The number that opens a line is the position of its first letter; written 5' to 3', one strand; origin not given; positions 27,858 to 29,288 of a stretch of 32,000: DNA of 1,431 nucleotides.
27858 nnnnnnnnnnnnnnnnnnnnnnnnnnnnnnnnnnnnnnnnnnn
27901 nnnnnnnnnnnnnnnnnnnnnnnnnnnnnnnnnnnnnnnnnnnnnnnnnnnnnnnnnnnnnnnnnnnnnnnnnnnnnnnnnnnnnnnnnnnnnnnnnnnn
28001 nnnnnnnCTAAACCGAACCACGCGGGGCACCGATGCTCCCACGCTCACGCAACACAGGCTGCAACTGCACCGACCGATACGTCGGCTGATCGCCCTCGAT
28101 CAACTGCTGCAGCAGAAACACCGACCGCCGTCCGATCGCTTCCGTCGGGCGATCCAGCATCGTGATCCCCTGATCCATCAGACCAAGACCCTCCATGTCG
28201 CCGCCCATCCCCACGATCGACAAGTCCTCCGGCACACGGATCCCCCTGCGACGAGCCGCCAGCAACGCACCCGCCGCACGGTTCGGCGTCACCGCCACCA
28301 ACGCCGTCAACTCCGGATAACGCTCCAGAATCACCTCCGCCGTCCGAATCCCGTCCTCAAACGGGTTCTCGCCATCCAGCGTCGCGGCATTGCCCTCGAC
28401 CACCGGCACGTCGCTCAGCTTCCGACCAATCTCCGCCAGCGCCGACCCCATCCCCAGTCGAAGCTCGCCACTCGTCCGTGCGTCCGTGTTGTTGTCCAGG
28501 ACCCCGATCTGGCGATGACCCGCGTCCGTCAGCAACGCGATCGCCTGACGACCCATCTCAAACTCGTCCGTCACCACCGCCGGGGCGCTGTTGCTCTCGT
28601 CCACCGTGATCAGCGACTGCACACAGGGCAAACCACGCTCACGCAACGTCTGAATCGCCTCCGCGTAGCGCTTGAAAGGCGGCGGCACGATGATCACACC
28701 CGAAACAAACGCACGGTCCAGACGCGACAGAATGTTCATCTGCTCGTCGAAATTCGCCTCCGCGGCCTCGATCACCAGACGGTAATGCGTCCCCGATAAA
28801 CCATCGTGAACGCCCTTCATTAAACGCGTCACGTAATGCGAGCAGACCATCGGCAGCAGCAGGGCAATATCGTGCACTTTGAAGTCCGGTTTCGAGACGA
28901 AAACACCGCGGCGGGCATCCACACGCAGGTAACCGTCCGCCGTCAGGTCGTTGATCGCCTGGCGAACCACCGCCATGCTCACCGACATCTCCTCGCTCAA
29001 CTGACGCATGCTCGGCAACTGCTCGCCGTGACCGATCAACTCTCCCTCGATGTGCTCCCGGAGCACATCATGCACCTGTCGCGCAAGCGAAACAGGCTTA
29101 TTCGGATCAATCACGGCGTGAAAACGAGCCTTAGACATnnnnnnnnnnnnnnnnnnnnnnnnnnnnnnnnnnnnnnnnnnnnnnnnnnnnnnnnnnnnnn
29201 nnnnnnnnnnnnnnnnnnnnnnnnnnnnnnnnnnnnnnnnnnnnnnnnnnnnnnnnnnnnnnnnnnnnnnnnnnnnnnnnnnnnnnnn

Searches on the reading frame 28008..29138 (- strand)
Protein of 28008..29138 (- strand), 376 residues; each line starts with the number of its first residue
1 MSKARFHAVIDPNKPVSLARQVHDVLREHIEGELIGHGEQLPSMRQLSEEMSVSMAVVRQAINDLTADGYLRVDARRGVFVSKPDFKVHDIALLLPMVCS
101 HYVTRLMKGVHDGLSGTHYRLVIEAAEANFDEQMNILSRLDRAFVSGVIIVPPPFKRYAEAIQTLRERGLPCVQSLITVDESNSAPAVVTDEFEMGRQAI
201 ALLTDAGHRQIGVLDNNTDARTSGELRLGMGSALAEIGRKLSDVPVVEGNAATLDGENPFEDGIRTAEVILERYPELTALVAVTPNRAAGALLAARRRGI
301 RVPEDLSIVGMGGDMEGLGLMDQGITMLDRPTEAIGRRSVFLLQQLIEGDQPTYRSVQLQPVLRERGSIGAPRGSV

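Call 5: search_protein_families(library=pfam, proteins=[window:28008-29138:-])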
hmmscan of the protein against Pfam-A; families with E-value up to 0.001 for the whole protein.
window:28008-29138:- (376 aa): 6 families
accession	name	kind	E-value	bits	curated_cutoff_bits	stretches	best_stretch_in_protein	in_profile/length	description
PF13377.12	Peripla_BP_3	-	9.5e-22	78.3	26.5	1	203-368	4-166/167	Periplasmic binding protein-like domain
PF00532.27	Peripla_BP_1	-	6.5e-15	55.8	22.2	1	92-358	5-272/281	Periplasmic binding proteins and sugar binding domain of LacI family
PF00392.27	GntR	-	8.3e-15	54.6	27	1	18-81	1-64/64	Bacterial regulatory proteins, gntR family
PF13407.12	Peripla_BP_4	-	4e-11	43.4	35.1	1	100-350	10-257/258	Periplasmic binding protein domain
PF08279.18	HTH_11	-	0.00016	21.9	25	1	43-78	17-51/55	HTH domain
PF01325.25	Fe_dep_repress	-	0.00027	21.5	26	1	39-79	20-60/60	Iron dependent repressor, N-terminal DNA binding domain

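Call 15: find_encoding_contigs(protein=window:28008-29138:-, flank=10000, max_places=10)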
Protein window:28008-29138:- (376 aa): no gene with exactly this product is on record in the collection.

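Call 16: find_homologous_proteins(query=window:28008-29138:-, max_evalue=1e-20)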
Query window:28008-29138:- (376 aa): 8 proteins with E <= 1e-20 among 8000 candidates.
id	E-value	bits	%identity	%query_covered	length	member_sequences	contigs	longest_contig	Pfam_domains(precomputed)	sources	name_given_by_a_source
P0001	4.8e-241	817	100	100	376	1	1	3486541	PF13377.13,PF00532.28,PF13407.13,PF00392.28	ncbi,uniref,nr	ncbi:GntR family transcriptional regulator [Mucisphaera calidilacus]|uniref:Catabolite control prote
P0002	9.8e-134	464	59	95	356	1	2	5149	PF13377.13,PF00532.28,PF13407.13,PF00392.28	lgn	-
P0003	4.4e-128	445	59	92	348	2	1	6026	PF13377.13,PF00532.28,PF13407.13,PF00392.28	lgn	-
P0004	4.0e-119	416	56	95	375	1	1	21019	PF13377.13,PF00532.28,PF13407.13,PF00392.28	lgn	-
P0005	8.6e-114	398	57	88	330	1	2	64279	PF13377.13,PF00532.28,PF13407.13,PF00392.28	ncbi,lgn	-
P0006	1.0e-112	395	53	95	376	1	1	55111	PF13377.13,PF00532.28,PF13407.13,PF00392.28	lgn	-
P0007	1.8e-36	144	31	95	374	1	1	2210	PF13377.13,PF00392.28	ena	-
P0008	5.1e-21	93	29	89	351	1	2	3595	PF13377.13,PF00532.28,PF00356.28,PF13407.13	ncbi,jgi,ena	-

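Call 17: find_encoding_contigs(protein=P0004, flank=10000, max_places=3)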
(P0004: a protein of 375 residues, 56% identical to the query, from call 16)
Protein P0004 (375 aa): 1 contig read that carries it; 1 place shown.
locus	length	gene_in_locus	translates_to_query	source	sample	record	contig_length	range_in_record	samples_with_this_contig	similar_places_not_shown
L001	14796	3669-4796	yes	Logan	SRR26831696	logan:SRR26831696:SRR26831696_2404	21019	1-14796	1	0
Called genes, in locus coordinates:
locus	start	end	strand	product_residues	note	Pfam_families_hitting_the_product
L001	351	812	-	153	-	-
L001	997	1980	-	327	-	PF04616:Glyco_hydro_43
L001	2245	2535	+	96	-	-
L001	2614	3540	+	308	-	PF01156:IU_nuc_hydro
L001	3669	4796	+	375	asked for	PF00392:GntR, PF13407:Peripla_BP_4, PF00532:Peripla_BP_1, PF13377:Peripla_BP_3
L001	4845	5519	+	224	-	PF07589:PEP_exosort_dom (weak)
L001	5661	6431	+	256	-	PF07596:SBP_bac_10 (weak)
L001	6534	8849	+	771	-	-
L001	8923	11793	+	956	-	PF01074:Glyco_hydro_38N, PF09261:Alpha-mann_mid, PF07748:Glyco_hydro_38C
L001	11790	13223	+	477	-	PF00884:Sulfatase, PF01663:Phosphodiest (faint), PF16347:SGSH_C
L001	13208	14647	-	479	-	PF00884:Sulfatase, PF01663:Phosphodiest (faint), PF16347:SGSH_C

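Call 18: find_encoding_contigs(protein=P0005, flank=10000, max_places=3)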
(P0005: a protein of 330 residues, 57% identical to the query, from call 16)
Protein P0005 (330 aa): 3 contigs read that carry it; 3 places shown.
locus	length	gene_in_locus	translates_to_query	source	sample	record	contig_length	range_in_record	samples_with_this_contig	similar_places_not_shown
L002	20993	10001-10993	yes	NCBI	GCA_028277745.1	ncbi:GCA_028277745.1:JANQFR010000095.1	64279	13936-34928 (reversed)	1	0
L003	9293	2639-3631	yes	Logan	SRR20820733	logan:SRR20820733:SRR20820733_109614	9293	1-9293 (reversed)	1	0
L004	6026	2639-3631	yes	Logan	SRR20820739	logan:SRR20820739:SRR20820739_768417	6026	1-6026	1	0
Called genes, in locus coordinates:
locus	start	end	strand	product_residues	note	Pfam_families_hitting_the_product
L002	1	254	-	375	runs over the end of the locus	PF01180:DHO_dh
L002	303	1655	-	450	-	PF00202:Aminotran_3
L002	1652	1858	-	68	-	-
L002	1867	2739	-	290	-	PF00795:CN_hydrolase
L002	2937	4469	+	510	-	PF00171:Aldedh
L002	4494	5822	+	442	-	PF00884:Sulfatase, PF01663:Phosphodiest (faint), PF16347:SGSH_C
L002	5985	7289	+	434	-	PF00884:Sulfatase, PF01663:Phosphodiest, PF16347:SGSH_C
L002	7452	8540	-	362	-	PF01408:GFO_IDH_MocA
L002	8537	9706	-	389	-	PF00532:Peripla_BP_1 (weak), PF13377:Peripla_BP_3, PF12833:HTH_18, PF00165:HTH_AraC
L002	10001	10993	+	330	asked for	PF00392:GntR (weak), PF00532:Peripla_BP_1, PF13407:Peripla_BP_4, PF13377:Peripla_BP_3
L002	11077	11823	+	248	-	PF07963:N_methyl (weak)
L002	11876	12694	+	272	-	-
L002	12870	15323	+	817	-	PF02012:BNR (faint), PF15902:Sortilin-Vps10 (faint)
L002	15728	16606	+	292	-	-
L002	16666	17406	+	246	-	PF07963:N_methyl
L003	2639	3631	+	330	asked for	PF00392:GntR (weak), PF00532:Peripla_BP_1, PF13407:Peripla_BP_4, PF13377:Peripla_BP_3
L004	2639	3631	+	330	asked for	PF00392:GntR (weak), PF00532:Peripla_BP_1, PF13407:Peripla_BP_4, PF13377:Peripla_BP_3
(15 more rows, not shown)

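Call 19: find_encoding_contigs(protein=P0006, flank=10000, max_places=3)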
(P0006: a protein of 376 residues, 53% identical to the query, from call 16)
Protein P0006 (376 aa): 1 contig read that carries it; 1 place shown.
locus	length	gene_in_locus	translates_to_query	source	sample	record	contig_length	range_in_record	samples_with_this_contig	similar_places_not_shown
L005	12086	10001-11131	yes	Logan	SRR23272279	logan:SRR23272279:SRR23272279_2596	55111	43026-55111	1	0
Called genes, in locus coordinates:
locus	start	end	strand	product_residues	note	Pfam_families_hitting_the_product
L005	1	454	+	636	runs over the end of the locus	PF00474:SSF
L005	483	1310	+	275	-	PF08787:Alginate_lyase2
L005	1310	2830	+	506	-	PF03629:SASA (weak)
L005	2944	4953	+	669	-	PF22842:Pel9A-like_beta_helix (weak), PF14592:Chondroitinas_B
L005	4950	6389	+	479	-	PF14592:Chondroitinas_B, PF22842:Pel9A-like_beta_helix (weak), PF13229:Beta_helix (weak)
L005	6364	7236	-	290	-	PF04616:Glyco_hydro_43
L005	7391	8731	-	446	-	PF06824:Glyco_hydro_125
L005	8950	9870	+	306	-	PF01156:IU_nuc_hydro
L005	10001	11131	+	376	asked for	PF00392:GntR, PF13407:Peripla_BP_4, PF00532:Peripla_BP_1, PF13377:Peripla_BP_3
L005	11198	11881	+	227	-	PF07589:PEP_exosort_dom (weak)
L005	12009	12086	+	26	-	?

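Call 28: find_related_loci(query=A1, collection=genome_contigs, flank=10000)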
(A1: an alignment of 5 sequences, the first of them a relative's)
Query A1 (376 aa) in genome_contigs; peptide patterns used: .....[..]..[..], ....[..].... (x = any residue, [..] = any of these).
31 stretches matched a pattern; 4 encode a relative of the query (tblastn E <= 1e-3); 4 distinct loci.
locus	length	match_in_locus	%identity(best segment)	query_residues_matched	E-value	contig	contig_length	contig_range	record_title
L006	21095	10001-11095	58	10-375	2e-140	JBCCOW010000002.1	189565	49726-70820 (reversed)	MAG: Planctomycetota bacterium isolate P01_D01_bin.113 k141_95796_length_189565_cov_32.3362, whole genome shotgun sequen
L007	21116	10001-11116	55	1-373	2e-134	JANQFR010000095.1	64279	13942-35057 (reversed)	MAG: Phycisphaeraceae bacterium isolate PL23b_bin.10 k99_2435568, whole genome shotgun sequence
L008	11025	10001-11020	39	2-339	3e-73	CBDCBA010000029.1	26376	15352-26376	MAG: Tepidisphaeraceae bacterium isolate 47ca65e1-7abe-4db3-a9b2-e990f161ff18 genome assembly, contig: contig_29, whole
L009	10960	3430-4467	35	26-374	6e-61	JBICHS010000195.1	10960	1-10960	MAG: Phycisphaeraceae bacterium JB051 k141_185481, whole genome shotgun sequence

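Call 29: find_related_loci(query=A1, collection=metagenome_contigs, flank=10000)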
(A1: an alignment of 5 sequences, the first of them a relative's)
Query A1 (376 aa) in metagenome_contigs; peptide patterns used: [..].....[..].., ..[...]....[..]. (x = any residue, [..] = any of these).
144 stretches matched a pattern; 3 encode a relative of the query (tblastn E <= 1e-3); 3 distinct loci.
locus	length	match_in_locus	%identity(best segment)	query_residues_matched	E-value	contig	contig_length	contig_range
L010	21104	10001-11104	35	10-375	9e-65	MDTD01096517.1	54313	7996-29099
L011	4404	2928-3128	39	19-82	9e-7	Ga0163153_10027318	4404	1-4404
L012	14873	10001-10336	26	18-126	3e-5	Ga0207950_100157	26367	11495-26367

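Call 31: find_encoding_contigs(protein=P0002, flank=10000, max_places=3)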
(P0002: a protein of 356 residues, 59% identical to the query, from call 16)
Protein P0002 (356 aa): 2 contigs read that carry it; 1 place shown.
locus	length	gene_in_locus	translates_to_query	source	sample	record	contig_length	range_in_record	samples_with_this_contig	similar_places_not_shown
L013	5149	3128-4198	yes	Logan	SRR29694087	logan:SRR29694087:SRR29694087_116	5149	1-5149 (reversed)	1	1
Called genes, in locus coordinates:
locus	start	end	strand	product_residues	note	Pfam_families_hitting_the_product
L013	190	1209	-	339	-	PF01408:GFO_IDH_MocA, PF22725:GFO_IDH_MocA_C3, PF02894:GFO_IDH_MocA_C (faint)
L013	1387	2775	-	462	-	PF00884:Sulfatase, PF01663:Phosphodiest (faint), PF16347:SGSH_C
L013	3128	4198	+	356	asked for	PF00392:GntR, PF00532:Peripla_BP_1, PF13407:Peripla_BP_4, PF13377:Peripla_BP_3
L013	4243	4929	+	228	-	PF07589:PEP_exosort_dom (weak)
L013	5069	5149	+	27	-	?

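Call 41: search_solved_structures(query=window:28008-29138:-, max_evalue=0.001)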
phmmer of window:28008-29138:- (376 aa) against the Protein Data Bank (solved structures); distinct sequences matched with E-value up to 0.001: 76 (the best 60 are shown).
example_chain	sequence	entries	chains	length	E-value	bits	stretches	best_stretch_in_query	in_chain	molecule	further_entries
9nt3_D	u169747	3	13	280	2.2e-21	79.5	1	101-372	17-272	Ancestral LacI Transcription Factor | LacI Transcription Factor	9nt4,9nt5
1zvv_A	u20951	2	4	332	8.6e-20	74.3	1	76-347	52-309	Glucose-resistance amylase regulator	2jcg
1rzr_G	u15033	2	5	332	4e-19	72.1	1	76-351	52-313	Glucose-resistance amylase regulator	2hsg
1sxg_A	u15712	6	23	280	7.8e-19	71.1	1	88-351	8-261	Glucose-resistance amylase regulator | Catabolite control protein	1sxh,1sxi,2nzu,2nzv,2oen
2pua_A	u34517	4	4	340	1.9e-17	66.6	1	91-370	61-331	PURINE REPRESSOR | PROTEIN (PURINE REPRESSOR)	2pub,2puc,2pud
1jhz_A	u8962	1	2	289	2.2e-17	66.4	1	91-370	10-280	PURINE NUCLEOTIDE SYNTHESIS REPRESSOR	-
1jfs_A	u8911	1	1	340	3.3e-17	65.8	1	91-370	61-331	PURINE NUCLEOTIDE SYNTHESIS REPRESSOR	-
1jft_A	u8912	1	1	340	4e-17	65.5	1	91-370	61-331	PURINE NUCLEOTIDE SYNTHESIS REPRESSOR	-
1dbq_A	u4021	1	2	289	5.1e-17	65.2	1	91-370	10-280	PURINE REPRESSOR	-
1jh9_A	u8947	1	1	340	7.3e-17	64.6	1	91-370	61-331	PURINE NUCLEOTIDE SYNTHESIS REPRESSOR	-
1vpw_A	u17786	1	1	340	7.5e-17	64.6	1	91-370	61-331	PURINE REPRESSOR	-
1bdi_A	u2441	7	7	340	7.7e-17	64.6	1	91-370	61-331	PROTEIN (PURINE REPRESSOR) | PROTEIN (PURINE NUCLEOTIDE SYNTHESIS REPRESSOR)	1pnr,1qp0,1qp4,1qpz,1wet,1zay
1bdh_A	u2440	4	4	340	8.5e-17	64.4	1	91-370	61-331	PROTEIN (PURINE REPRESSOR) | PROTEIN (PURINE NUCLEOTIDE SYNTHESIS REPRESSOR) | PURINE NUCLEOTIDE SYNTHESIS REPRESSOR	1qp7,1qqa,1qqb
2pue_A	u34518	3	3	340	8.8e-17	64.4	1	91-370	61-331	PROTEIN (PURINE REPRESSOR ) | PROTEIN (PURINE REPRESSOR)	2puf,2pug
3oqo_A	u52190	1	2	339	1e-16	64.2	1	86-359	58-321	Catabolite control protein A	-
3tb6_A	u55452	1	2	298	2.4e-07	33.4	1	92-366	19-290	Arabinose metabolism transcriptional repressor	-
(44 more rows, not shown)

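Call 75: search_protein_families(library=ncbifam, proteins=[window:28008-29138:-], max_evalue=0.001)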
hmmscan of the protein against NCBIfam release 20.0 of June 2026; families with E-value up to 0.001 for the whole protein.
window:28008-29138:- (376 aa): 33 families (the best 25 are shown)
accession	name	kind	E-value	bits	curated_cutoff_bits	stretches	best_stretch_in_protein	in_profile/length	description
NF052440.1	TransRegGNTRPSEAE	equivalog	6.5e-26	91.2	400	1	45-368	24-332/333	HTH-type transcriptional regulator GntR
NF007979.0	PRK10703.1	equivalog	8.1e-20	71.2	501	1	90-370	61-332/341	HTH-type transcriptional repressor PurR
TIGR01481.1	ccpA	equivalog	5.6e-18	65.4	442.35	1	90-368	62-328/330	catabolite control protein A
NF008269.0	PRK11041.1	equivalog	2e-17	63.2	436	1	47-369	30-337/342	DNA-binding transcriptional regulator CytR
NF047341.1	lactose_RbsR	equivalog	2.5e-17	63.2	382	1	89-369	62-328/331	ribose utilization transcriptional repressor RbsR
NF051853.1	TransRegUriRCory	equivalog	7.6e-17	61.4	550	1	45-369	19-324/327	transcriptional regulator UriR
NF052282.1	PLP_TF_PdxR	equivalog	7.5e-13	48.3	320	1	18-84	2-68/448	MocR-like pyridoxine biosynthesis transcription factor PdxR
NF007075.0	PRK09526.1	subfamily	5.6e-12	45.2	340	1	114-367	89-329/358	LacI family DNA-binding transcriptional regulator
NF007743.0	PRK10423.1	equivalog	4.4e-11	42.5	531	1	88-369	59-330/330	ribose operon transcriptional repressor RbsR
NF011563.0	PRK14987.1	equivalog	3.2e-10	39.8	433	1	52-369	31-331/331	gluconate operon transcriptional repressor GntR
NF052281.1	rhizopine_MocR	equivalog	4.8e-10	38.7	650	1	9-82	10-83/479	rhizopine catabolism transcriptional regulator MocR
NF007706.0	PRK10401.1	equivalog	1.8e-09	37.4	555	1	188-311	156-272/346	HTH-type transcriptional regulator GalS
NF047913.1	TransRegIdnR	equivalog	3.2e-09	36.5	500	1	88-359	63-321/331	DNA-binding transcriptional regulator IdnR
NF047563.1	modulin_PmtR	equivalog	6.8e-09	35.8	200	1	16-85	11-80/125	PSM export ABC transporter transcriptional regulator PmtR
NF007741.0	PRK10421.1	equivalog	3.1e-08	33.3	311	1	15-83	5-73/262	transcriptional regulator LldR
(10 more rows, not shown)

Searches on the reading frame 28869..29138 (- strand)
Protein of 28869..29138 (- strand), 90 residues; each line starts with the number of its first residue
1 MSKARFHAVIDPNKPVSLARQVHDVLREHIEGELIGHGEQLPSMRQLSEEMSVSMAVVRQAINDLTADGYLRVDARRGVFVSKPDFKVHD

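Call 56: search_solved_structures(query=window:28869-29138:-, max_evalue=0.01)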
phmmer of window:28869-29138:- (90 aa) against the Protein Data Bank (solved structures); distinct sequences matched with E-value up to 0.01: 17.
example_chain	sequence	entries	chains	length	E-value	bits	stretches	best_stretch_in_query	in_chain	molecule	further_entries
4u0v_A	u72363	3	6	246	3.9e-07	33.5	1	7-86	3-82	HTH-type transcriptional repressor YvoA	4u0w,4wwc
7pq9_AAA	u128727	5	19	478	9e-07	32.3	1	13-82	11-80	PLP-dependent aminotransferase family protein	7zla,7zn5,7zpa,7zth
2wv0_A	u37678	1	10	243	1.1e-06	32.1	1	11-86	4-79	HTH-TYPE TRANSCRIPTIONAL REPRESSOR YVOA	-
6sbs_A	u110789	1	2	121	6e-06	29.7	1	12-82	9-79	Regulatory protein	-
4u0y_A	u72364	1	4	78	7.3e-06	29.4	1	7-82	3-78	HTH-type transcriptional repressor YvoA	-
4n0b_A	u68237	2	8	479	1.8e-05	28.1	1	19-85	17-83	HTH-type transcriptional regulatory protein GabR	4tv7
4mgr_A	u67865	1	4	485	1.9e-05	28.1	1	19-85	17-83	HTH-type transcriptional regulatory protein GabR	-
3sxy_A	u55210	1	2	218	2.9e-05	27.5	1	20-87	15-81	Transcriptional regulator, GntR family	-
3fms_A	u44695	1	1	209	3.4e-05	27.3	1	20-87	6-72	Transcriptional regulator, GntR family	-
8pqm_A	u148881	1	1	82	0.00058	23.3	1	17-81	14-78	FadR family transcriptional regulator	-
2di3_A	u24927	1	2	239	0.00074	23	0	21-72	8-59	Bacterial regulatory proteins, GntR family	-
3f8m_A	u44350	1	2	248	0.0012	22.4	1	23-85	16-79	GntR-family protein transcriptional regulator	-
6on4_A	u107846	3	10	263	0.0013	22.3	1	17-85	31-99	HTH-type transcriptional repressor NanR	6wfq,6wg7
5kvr_A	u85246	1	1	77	0.0036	20.8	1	30-81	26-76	Pyruvate dehydrogenase complex repressor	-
9i0v_A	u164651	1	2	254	0.0036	20.8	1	38-85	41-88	HTH-type transcriptional repressor DasR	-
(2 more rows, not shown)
